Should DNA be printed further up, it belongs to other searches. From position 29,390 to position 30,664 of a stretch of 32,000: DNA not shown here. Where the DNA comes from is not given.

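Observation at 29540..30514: Orphan Cas7e (CasC/Cse4)-like gene with no cas operon, no CRISPR array and host-like composition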

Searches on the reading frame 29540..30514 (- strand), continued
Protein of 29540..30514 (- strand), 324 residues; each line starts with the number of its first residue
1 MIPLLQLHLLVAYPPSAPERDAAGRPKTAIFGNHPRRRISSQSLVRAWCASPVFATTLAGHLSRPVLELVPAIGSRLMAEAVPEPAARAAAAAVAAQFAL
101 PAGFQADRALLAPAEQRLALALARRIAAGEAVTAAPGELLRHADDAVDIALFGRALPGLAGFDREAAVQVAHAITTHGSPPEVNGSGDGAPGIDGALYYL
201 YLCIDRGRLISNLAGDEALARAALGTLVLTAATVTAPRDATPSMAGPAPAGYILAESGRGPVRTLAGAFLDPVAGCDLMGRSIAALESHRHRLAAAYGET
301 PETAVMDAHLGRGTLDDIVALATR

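Call 84: search_protein_representatives(protein=P0001)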
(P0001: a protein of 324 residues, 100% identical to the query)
Query: 324 residues. Proteins with E-value up to 0.001 (for the whole library): 1799; up to 1e-10: 697; up to 1e-30: 91. The best 150 are listed.
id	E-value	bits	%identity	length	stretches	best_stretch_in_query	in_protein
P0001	2.2e-199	677.7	100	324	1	1-324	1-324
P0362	4.5e-56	207.1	47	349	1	3-320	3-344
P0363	1.1e-54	202.5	45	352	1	5-321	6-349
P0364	3.2e-54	201.0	45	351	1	3-323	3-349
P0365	1.5e-49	185.7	44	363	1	3-322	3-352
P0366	3.9e-48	181.0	48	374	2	137-322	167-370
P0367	1.0e-46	176.4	42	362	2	108-322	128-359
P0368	2.8e-45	171.6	41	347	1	3-323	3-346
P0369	1.6e-44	169.2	40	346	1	3-319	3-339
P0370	3.6e-44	168.0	43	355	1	4-323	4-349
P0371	5.6e-44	167.4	43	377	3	3-101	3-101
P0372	1.3e-43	166.1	48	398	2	135-321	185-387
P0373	1.7e-43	165.7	37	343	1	3-323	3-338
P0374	2.4e-43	165.3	40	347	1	4-321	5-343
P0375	2.9e-43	165.0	42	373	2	130-322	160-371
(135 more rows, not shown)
